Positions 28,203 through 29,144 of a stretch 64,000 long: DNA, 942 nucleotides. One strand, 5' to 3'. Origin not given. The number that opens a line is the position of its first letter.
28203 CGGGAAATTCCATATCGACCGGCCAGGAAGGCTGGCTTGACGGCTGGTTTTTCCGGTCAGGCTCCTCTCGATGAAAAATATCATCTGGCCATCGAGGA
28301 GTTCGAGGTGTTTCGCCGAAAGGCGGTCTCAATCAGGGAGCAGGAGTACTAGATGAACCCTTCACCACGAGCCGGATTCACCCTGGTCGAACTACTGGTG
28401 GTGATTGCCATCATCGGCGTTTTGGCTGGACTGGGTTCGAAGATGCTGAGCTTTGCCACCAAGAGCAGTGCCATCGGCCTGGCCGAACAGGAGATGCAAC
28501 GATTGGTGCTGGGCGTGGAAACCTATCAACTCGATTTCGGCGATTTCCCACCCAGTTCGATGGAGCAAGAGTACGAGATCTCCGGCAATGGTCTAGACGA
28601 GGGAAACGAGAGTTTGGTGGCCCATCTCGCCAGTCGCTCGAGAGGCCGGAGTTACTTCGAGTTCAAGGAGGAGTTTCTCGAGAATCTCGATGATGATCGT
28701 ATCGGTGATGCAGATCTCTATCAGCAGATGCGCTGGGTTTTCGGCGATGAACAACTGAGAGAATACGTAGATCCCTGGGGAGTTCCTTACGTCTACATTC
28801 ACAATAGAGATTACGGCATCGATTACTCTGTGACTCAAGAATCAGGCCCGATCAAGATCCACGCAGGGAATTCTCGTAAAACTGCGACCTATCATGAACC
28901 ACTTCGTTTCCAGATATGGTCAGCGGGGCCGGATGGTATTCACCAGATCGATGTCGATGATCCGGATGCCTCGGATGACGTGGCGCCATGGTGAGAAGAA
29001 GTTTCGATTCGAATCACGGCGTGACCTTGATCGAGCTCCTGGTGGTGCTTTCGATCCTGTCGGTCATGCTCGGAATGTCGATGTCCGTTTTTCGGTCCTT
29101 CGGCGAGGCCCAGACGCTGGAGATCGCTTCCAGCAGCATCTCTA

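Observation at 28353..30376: Enlarged major (GspG-like, 213 aa) and second (462 aa) pseudopilins; gene order G-H-K-J-I rather than G-H-I-J-K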

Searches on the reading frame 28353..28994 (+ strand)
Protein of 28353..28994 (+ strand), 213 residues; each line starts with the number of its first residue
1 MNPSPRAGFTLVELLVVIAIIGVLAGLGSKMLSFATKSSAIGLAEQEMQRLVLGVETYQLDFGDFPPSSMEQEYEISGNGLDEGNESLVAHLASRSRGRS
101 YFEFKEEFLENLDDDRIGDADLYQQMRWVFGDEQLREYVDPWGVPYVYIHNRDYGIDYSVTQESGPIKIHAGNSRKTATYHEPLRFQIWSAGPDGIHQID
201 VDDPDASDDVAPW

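Call 6: search_protein_families(library=pfam, proteins=[window:28353-28994:+], max_evalue=0.1)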
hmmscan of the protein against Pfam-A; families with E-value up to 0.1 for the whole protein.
window:28353-28994:+ (213 aa): 2 families
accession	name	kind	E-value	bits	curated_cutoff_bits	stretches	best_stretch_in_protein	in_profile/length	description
PF07963.17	N_methyl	-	1.6e-08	34.2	21.2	1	6-27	4-25/27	Prokaryotic N-terminal methylation motif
PF08334.16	T2SSG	-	0.00055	20.4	21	0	37-68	7-38/108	Type II secretion system (T2SS), protein G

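Call 7: search_protein_families(library=ncbifam, proteins=[window:28353-28994:+], max_evalue=0.1)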
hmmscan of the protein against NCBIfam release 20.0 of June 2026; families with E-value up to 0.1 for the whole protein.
window:28353-28994:+ (213 aa): 12 families
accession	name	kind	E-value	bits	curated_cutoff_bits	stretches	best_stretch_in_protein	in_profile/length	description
TIGR01710.1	typeII_sec_gspG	equivalog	8.3e-11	42.1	88.85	1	8-68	2-62/134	type II secretion system major pseudopilin GspG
TIGR02532.1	IV_pilin_GFxxxE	domain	9.1e-08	31.6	16.3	1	6-28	1-23/24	prepilin-type N-terminal cleavage/methylation domain-containing protein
TIGR01708.2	typeII_sec_gspH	equivalog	7.8e-07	29.2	80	1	7-58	2-50/169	type II secretion system minor pseudopilin GspH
TIGR02596.1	TIGR02596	subfamily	5e-05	23.5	70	1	9-43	1-35/196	Verru_Chthon cassette protein D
NF007862.0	PRK10574.1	equivalog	0.00025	21.2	138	1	7-30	5-28/145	prepilin peptidase-dependent pilin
NF041775.1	typeIV_PilA_Myxo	equivalog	0.00025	21.1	400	1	2-34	7-39/214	type IV pilin protein PilA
TIGR01711.1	gspJ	equivalog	0.00061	19.7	64.85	1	7-75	1-70/192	type II secretion system minor pseudopilin GspJ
NF007800.0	PRK10506.1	equivalog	0.0094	15.8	158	1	6-30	8-32/163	prepilin peptidase-dependent protein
TIGR01707.1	gspI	equivalog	0.0097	16.4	44.35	1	8-74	1-66/101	type II secretion system minor pseudopilin GspI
NF040999.1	pilin_ComGC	equivalog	0.012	15.7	75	1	7-24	2-19/84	competence type IV pilus major pilin ComGC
NF041013.1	T4P_ComGE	equivalog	0.014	15.5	49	1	8-52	5-49/83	competence type IV pilus minor pilin ComGE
NF041002.1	pilin_ComGF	equivalog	0.07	13.4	80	0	7-40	2-35/139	competence type IV pilus minor pilin ComGF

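Call 8: find_homologous_proteins(query=window:28353-28991:+)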
Query window:28353-28991:+ (213 aa): 620 proteins with E <= 0.001 among 6145 candidates; the best 120 are listed.
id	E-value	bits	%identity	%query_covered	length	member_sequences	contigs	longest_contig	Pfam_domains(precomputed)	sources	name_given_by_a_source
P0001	3.2e-139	480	99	100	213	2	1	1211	PF07963.18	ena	-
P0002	1.8e-120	418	86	100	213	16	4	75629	PF07963.18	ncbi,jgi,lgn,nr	ncbi:MAG TPA: prepilin-type N-terminal cleavage/methylation domain-containing protein [Planctomycete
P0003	1.1e-107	377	78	100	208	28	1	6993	PF07963.18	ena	-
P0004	3.6e-107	375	78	100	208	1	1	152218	PF07963.18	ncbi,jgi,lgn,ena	-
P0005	4.3e-107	375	79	100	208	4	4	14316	PF07963.18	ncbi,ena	-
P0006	1.7e-103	363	77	100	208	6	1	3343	PF07963.18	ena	-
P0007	1.2e-100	354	72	100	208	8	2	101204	PF07963.18,PF08334.17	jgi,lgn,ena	jgi:prepilin-type N-terminal cleavage/methylation domain-containing protein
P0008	2.8e-100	352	72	100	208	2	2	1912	PF07963.18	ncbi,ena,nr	ncbi:MAG: prepilin-type N-terminal cleavage/methylation domain-containing protein [Roseibacillus sp.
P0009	1.5e-99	350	72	100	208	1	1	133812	PF07963.18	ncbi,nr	ncbi:MAG: prepilin-type N-terminal cleavage/methylation domain-containing protein [Planctomycetota b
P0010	2.3e-99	349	72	100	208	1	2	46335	PF07963.18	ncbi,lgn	-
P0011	2.7e-99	349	71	100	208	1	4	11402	PF07963.18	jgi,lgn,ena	-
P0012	3.9e-99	349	71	100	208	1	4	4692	PF07963.18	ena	-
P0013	5.9e-99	348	71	100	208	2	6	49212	PF07963.18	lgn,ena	-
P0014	3.0e-97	342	72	93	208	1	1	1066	PF07963.18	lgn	-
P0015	4.3e-96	339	70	100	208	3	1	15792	PF07963.18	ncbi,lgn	ncbi:MAG: prepilin-type N-terminal cleavage/methylation domain-containing protein [Planctomycetota b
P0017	6.2e-88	312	64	99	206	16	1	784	PF07963.18,PF08334.17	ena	-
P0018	6.3e-88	312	65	99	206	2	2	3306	PF07963.18,PF08334.17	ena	-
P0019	1.5e-85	304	63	100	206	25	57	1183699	PF07963.18,PF08334.17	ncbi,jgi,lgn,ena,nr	ncbi:MAG: type II secretion system protein [Planctomycetes bacterium]|nr:type II secretion system pr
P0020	6.3e-85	302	65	98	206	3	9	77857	PF07963.18,PF08334.17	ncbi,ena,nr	ncbi:MAG: hypothetical protein CBC13_00855 [Planctomycetia bacterium TMED53]|nr:MAG: hypothetical pr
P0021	2.2e-84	300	64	98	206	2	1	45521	PF07963.18,PF08334.17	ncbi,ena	-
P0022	2.4e-83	297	62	98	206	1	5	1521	PF07963.18,PF08334.17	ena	-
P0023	4.9e-77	276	61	93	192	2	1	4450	PF08334.17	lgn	-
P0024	1.7e-71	258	57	98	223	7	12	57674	PF07963.18,PF08334.17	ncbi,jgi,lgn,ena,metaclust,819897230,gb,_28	metaclust:\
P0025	1.3e-70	255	57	97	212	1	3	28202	PF07963.18,PF08334.17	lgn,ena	-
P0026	5.3e-63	231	54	97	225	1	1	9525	PF07963.18,PF08334.17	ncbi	ncbi:MAG: type II secretion system protein [Planctomycetota bacterium]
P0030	1.1e-61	226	51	100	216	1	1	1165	PF07963.18,PF08334.17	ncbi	-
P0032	2.0e-56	209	48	97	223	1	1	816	PF07963.18,PF08334.17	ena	-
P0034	6.6e-55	204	47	97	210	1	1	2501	PF07963.18,PF08334.17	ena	-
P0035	5.0e-53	198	49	97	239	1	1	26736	PF07963.18,PF08334.17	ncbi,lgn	-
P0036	4.7e-49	185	42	98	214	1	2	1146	PF07963.18,PF08334.17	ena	-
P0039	8.4e-48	181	45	100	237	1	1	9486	PF07963.18,PF08334.17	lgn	-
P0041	1.6e-44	170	40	98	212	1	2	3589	PF07963.18,PF07596.17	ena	-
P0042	1.0e-41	161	44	97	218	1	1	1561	PF07963.18,PF08334.17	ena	-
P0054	8.5e-32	129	40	98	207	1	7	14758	PF07963.18,PF08334.17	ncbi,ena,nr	ncbi:MAG: prepilin-type N-terminal cleavage/methylation domain-containing protein [Planctomycetes ba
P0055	7.8e-31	125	40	98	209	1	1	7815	PF07963.18,PF08334.17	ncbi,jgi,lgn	jgi:prepilin-type N-terminal cleavage/methylation domain-containing protein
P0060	1.7e-27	114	34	97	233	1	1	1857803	PF07963.18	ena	-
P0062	3.4e-25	107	36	97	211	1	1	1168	PF07963.18,PF08334.17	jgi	jgi:prepilin-type N-terminal cleavage/methylation domain-containing protein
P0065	1.6e-24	105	37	91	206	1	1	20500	PF07963.18,PF08334.17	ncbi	-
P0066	4.7e-22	97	38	98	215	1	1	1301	PF07963.18,PF08334.17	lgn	-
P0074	9.2e-18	83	32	95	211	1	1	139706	PF07963.18,PF08334.17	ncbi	ncbi:MAG: prepilin-type N-terminal cleavage/methylation domain-containing protein [Planctomycetota b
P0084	2.3e-14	72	33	89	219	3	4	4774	PF07963.18,PF08334.17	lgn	-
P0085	3.3e-14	71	32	91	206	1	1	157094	PF07963.18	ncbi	-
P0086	4.0e-14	71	34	97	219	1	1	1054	PF07963.18,PF08334.17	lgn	-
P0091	1.8e-12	65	30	97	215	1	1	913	PF07963.18,PF08334.17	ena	-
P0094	6.2e-12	64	26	96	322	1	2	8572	PF07963.18,PF08334.17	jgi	jgi:prepilin-type N-terminal cleavage/methylation domain-containing protein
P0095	2.5e-11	62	29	98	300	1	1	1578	PF07963.18,PF08334.17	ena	-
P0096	2.5e-11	62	32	91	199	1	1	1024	PF08334.17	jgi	jgi:type II secretory pathway pseudopilin PulG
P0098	3.0e-11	61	32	99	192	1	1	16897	PF07963.18,PF08334.17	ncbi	-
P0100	7.2e-11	60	27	98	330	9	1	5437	PF07963.18,PF08334.17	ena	-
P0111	2.5e-10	58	34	69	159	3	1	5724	PF07963.18,PF08334.17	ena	-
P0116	3.2e-10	58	48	35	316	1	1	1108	PF07963.18,PF08334.17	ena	-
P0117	3.8e-10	58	34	69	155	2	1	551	PF07963.18,PF08334.17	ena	-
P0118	4.3e-10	58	33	69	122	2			PF07963.18,PF08334.17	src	-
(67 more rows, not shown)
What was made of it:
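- One distant G homologue carries PF07596 (call 8).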

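Call 9: search_solved_structures(query=window:28353-28991:+, max_evalue=1, show_alignments=3)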
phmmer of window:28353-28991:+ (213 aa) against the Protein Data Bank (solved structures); distinct sequences matched with E-value up to 1: 32.
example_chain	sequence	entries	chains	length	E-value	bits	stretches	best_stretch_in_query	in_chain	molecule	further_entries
7tgg_A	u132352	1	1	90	1.1e-05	28.4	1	6-69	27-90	Geopilin domain 1 protein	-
9egp_A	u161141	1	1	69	2e-05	27.5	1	6-64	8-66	Geopilin domain 1 protein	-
2m7g_A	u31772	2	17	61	0.00022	24.2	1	9-69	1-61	Geopilin domain 1 protein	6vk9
8p3b_A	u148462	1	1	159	0.014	18.3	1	9-69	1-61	Fimbrial protein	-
5kua_A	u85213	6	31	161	0.015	18.1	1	9-69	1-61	pilin | Neisseria meningitidis PilE variant SB-GATDH | Neisseria meningitidis PilE, SB-DATDH variant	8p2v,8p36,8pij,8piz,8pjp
9laa_A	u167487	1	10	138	0.021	17.7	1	6-28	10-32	Type IV pilin protein PilA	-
2hi2_A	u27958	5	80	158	0.023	17.6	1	9-69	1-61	Fimbrial protein | PilA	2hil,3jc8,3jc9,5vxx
1ay2_A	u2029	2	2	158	0.025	17.4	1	9-69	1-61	TYPE 4 PILIN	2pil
5wda_A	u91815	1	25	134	0.097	15.5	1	9-69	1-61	General secretion pathway protein G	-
6xxd_A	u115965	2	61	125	0.11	15.4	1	9-66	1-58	PilA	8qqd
8tob_GA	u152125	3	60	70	0.13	15.1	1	10-61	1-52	Fimbrial protein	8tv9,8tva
9lab_B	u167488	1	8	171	0.25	14.1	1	6-32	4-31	MSHA major pilin subunit MshA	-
1oqw_A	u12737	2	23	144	0.28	14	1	9-31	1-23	Fimbrial protein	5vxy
8pfb_G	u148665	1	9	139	0.28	14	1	9-65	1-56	Type IV pilin PilE1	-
1n44_A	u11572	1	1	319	0.29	13.9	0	71-127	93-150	Annexin V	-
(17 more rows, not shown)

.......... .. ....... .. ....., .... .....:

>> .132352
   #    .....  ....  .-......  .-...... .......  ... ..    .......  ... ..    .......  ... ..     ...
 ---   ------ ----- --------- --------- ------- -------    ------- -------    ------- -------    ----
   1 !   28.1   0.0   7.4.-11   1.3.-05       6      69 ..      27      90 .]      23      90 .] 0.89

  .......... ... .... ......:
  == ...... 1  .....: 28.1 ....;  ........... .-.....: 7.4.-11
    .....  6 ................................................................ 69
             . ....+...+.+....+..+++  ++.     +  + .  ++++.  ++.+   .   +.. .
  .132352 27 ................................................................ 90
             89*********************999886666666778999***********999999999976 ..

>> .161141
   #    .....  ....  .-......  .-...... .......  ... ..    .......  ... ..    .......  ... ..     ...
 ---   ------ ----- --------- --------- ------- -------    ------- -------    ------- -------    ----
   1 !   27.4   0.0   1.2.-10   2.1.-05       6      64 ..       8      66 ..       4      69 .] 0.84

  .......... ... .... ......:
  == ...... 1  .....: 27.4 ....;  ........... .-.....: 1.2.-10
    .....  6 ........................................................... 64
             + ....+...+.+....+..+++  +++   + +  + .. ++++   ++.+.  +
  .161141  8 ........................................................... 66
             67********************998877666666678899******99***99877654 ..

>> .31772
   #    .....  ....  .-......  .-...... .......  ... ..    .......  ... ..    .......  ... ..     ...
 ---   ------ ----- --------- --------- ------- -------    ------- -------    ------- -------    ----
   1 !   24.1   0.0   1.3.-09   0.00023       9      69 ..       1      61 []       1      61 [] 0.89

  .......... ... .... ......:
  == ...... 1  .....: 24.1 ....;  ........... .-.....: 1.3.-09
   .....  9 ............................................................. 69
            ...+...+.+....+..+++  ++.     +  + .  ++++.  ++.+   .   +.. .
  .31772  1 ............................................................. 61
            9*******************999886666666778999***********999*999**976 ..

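Call 18: find_encoding_contigs(protein=P0019, flank=10000, max_places=3)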
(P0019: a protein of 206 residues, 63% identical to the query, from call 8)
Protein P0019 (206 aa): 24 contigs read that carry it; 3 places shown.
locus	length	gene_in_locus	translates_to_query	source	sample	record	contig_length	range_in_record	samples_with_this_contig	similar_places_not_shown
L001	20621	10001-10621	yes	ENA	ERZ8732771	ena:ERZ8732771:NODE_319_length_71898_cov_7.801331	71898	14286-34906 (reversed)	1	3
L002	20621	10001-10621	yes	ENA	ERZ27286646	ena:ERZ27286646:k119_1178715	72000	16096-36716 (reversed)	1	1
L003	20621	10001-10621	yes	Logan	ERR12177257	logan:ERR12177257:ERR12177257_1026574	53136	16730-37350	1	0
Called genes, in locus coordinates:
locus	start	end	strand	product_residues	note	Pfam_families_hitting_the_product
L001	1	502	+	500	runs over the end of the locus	PF02113:Peptidase_S13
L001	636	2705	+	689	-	PF00498:FHA, PF16697:Yop-YscD_cpl, PF01590:GAF, PF13185:GAF_2, PF13492:GAF_3, PF00158:Sigma54_activat, PF14532:Sigma54_activ_2, PF25601:AAA_lid_14, +2 more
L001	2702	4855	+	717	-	PF16697:Yop-YscD_cpl, PF00498:FHA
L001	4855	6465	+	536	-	PF11104:PilM_2 (weak)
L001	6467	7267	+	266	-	-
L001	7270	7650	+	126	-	-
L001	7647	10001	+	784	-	PF00515:TPR_1 (faint), PF07719:TPR_2 (faint), PF13174:TPR_6 (faint), PF13181:TPR_8 (faint), PF13414:TPR_11 (faint), PF13424:TPR_12 (faint), PF13428:TPR_14 (faint), PF14559:TPR_19 (weak), +5 more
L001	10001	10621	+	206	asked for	PF07963:N_methyl, PF08334:T2SSG (faint)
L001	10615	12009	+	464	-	PF07963:N_methyl (weak)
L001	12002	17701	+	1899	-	-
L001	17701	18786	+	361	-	-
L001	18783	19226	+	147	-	PF07963:N_methyl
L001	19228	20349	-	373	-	PF06144:DNA_pol3_delta (faint), PF21694:DNA_pol3_delta_C (weak)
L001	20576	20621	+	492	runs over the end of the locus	-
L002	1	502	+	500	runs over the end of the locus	PF02113:Peptidase_S13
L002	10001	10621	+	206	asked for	PF07963:N_methyl, PF08334:T2SSG (faint)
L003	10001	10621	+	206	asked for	PF07963:N_methyl, PF08334:T2SSG (faint)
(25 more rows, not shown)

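Call 19: find_encoding_contigs(protein=P0060, flank=10000, max_places=1)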
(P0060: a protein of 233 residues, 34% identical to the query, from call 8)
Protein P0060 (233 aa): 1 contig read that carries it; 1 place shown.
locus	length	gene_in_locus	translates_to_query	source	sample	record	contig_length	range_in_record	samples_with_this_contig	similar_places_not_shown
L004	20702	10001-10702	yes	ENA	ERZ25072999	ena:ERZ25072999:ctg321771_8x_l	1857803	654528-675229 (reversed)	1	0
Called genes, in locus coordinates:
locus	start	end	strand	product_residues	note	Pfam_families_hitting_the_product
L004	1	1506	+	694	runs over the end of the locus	PF00498:FHA, PF16697:Yop-YscD_cpl, PF01590:GAF, PF13185:GAF_2, PF13492:GAF_3, PF00158:Sigma54_activat, PF14532:Sigma54_activ_2, PF25601:AAA_lid_14, +2 more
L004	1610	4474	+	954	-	PF00498:FHA, PF16697:Yop-YscD_cpl, PF00498:FHA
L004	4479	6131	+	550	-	PF11104:PilM_2, PF14450:FtsA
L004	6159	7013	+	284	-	-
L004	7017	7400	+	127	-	-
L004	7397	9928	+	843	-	PF13428:TPR_14 (faint), PF14559:TPR_19 (faint), PF13424:TPR_12 (faint), PF23914:TPR_CcmH_CycH (faint)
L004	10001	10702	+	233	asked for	PF07963:N_methyl (weak)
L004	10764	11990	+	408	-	PF07963:N_methyl (weak), PF13385:Laminin_G_3 (faint)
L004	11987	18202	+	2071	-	PF13385:Laminin_G_3 (weak)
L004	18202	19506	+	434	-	-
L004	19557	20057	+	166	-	PF07963:N_methyl (weak)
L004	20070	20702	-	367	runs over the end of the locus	-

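Call 20: find_encoding_contigs(protein=P0074, flank=10000, max_places=1)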
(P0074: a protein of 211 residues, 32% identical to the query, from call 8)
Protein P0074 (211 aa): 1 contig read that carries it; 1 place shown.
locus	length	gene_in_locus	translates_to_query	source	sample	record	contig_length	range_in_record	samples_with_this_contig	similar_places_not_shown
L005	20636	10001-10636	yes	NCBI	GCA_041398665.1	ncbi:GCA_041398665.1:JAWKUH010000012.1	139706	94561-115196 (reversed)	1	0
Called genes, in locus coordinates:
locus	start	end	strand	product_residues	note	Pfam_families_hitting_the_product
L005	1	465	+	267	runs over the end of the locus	PF04002:RadC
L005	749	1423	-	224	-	PF02517:Rce1-like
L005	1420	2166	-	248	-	PF20260:PUA_4, PF04452:Methyltrans_RNA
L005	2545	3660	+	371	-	PF16697:Yop-YscD_cpl, PF00498:FHA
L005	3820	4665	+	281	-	-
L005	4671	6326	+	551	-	PF11104:PilM_2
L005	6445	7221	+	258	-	-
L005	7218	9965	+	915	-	PF13181:TPR_8 (faint), PF13428:TPR_14 (faint), PF14559:TPR_19 (faint), PF07719:TPR_2 (faint), PF13424:TPR_12 (faint), PF00515:TPR_1 (faint), PF13432:TPR_16 (weak)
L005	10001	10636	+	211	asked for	PF07963:N_methyl (weak), PF08334:T2SSG (faint)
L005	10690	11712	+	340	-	PF13385:Laminin_G_3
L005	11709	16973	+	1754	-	-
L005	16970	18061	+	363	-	-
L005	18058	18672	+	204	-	-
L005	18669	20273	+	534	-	-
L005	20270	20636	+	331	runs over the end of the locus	-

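Call 21: find_encoding_contigs(protein=P0085, flank=10000, max_places=1)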
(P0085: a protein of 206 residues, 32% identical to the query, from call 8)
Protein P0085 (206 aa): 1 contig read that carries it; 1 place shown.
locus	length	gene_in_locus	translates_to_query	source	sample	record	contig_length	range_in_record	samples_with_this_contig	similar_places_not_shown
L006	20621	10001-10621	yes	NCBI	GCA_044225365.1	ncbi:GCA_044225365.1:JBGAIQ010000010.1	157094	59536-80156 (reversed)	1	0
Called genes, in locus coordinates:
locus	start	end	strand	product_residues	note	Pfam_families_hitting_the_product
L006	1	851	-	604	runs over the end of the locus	PF16697:Yop-YscD_cpl, PF00498:FHA, PF00158:Sigma54_activat, PF14532:Sigma54_activ_2, PF07728:AAA_5 (weak), PF25601:AAA_lid_14, PF02954:HTH_8 (weak)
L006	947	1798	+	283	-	-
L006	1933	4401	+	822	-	PF00498:FHA, PF16697:Yop-YscD_cpl, PF00498:FHA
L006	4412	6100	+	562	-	PF11104:PilM_2, PF06723:MreB_Mbl, PF14450:FtsA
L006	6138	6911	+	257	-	-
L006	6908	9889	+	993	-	PF14559:TPR_19 (faint), PF07719:TPR_2 (faint), PF13428:TPR_14 (faint), PF13431:TPR_17 (faint), PF13432:TPR_16 (faint), PF23914:TPR_CcmH_CycH (faint), PF00515:TPR_1 (faint), PF13181:TPR_8 (faint)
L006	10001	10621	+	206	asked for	PF07963:N_methyl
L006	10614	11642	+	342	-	PF07963:N_methyl, PF13385:Laminin_G_3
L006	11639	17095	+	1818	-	-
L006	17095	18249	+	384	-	PF07963:N_methyl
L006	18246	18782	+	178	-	-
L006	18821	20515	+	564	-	-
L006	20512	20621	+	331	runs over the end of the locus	-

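Call 22: predict_structure(alignment_id=A2)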
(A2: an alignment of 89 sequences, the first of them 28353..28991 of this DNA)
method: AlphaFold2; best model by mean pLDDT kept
length: 213 residues; sequences in the alignment: 89
mean_pLDDT: 89.8   pTM: 0.80
mean pLDDT of the five models: 89.8, 89.4, 88.7, 88.4, 87.8
residues with pLDDT >= 90: 144; 70-90: 57; 50-70: 11; < 50: 1
segments of 3 or more residues with pLDDT < 50: none
pLDDT, mean of each block of 10 residues (from residue 1): 62 89 81 81 96 97 96 88 96 93 96 90 90 94 96 94 91 92 96 89 79 89
secondary structure, 60 per line:
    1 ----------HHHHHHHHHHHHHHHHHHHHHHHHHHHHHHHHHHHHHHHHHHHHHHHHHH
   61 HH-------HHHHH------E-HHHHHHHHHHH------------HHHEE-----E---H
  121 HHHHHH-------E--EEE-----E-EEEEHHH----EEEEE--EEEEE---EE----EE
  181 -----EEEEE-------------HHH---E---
elements in order: H11-62 H70-74 H83-93 H120-126 E137-139 E147-150 E158-162 E165-169 E186-190
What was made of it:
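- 28353..28994 (+): G: enlarged GspG-type major (pseudo)pilin, 213 aa. It has three conserved insertions (68-79, 113-137, 153-182) and a local 7-aa insertion in the Ca-loop. AF2 pLDDT 89.8 (call 22).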
